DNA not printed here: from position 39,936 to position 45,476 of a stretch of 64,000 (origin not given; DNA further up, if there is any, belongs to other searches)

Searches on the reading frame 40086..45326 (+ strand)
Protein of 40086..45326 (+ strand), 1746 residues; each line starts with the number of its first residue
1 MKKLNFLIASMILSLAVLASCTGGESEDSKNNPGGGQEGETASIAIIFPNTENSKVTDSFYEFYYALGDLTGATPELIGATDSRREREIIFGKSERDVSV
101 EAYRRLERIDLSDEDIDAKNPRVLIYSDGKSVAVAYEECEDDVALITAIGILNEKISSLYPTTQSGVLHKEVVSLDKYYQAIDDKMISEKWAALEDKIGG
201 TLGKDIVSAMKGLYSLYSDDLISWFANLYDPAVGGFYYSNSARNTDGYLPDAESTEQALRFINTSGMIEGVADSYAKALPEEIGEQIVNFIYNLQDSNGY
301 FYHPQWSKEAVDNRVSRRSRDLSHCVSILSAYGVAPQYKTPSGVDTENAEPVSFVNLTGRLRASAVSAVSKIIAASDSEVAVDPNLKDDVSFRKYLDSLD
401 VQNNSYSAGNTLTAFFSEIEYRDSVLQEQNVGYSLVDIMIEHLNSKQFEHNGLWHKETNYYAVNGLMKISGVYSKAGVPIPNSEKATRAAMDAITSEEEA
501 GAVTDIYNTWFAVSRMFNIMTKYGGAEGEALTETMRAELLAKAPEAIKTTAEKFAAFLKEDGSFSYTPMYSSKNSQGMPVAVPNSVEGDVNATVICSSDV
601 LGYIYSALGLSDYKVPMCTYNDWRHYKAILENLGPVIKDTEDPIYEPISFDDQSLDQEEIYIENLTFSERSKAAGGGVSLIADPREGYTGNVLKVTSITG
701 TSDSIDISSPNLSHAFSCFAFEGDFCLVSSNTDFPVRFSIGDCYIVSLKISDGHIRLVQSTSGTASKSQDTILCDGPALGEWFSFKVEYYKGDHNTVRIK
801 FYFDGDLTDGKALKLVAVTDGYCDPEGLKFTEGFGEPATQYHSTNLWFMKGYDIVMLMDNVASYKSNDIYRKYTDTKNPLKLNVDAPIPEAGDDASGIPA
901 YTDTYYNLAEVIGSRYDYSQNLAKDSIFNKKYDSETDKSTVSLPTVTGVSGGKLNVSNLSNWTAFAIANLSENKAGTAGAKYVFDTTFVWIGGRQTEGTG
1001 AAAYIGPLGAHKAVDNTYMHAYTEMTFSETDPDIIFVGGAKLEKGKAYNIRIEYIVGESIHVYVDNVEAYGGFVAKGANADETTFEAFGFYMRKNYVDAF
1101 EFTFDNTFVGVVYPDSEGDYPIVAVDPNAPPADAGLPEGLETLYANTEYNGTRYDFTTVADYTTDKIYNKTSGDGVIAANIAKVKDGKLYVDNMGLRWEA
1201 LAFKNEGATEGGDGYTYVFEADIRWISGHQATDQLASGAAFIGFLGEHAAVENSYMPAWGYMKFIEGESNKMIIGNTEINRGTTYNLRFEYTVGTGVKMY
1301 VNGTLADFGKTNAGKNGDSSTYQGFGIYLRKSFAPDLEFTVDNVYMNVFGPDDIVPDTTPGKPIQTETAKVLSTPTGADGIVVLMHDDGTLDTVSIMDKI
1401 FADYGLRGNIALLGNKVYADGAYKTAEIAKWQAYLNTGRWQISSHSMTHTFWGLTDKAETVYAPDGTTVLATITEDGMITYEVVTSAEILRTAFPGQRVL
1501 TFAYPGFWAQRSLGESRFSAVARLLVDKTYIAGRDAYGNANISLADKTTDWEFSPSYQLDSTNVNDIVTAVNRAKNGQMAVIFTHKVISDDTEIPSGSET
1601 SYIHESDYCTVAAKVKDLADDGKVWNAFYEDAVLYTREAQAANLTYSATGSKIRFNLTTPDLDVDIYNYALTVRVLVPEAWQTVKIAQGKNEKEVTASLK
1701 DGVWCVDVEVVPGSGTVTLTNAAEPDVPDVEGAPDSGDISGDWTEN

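Call 3: search_protein_families(library=pfam, proteins=[window:40086-45326:+], max_evalue=0.1)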
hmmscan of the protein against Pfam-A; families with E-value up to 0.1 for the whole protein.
window:40086-45326:+ (1746 aa): 2 families
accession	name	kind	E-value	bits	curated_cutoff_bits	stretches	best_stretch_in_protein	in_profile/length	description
PF01522.26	Polysacc_deac_1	-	0.012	16.1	23.1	1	1379-1506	6-105/124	Polysaccharide deacetylase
PF07691.17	PA14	-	0.035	14.3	24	0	1035-1055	99-119/147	PA14 domain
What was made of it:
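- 40086..45326 (+): Giant surface lipoprotein, 1746 aa. In order: lipobox (LAVLASC), an N-domain of about 160 aa, the toroid domain, three ConA-like jelly-roll modules, a NodB-like region, and an acidic Trp tail. Weak Polysacc_deac_1 hit at aa 1379-1506 in call 3.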

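Call 4: search_protein_families(library=ncbifam, proteins=[window:40086-45326:+], max_evalue=0.1)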
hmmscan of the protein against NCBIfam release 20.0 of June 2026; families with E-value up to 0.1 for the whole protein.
window:40086-45326:+ (1746 aa): 0 families

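Call 90: search_protein_families(library=padloc, proteins=[window:40086-45326:+], max_evalue=0.01)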
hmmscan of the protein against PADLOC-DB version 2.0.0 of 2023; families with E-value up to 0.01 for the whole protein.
window:40086-45326:+ (1746 aa): 0 families
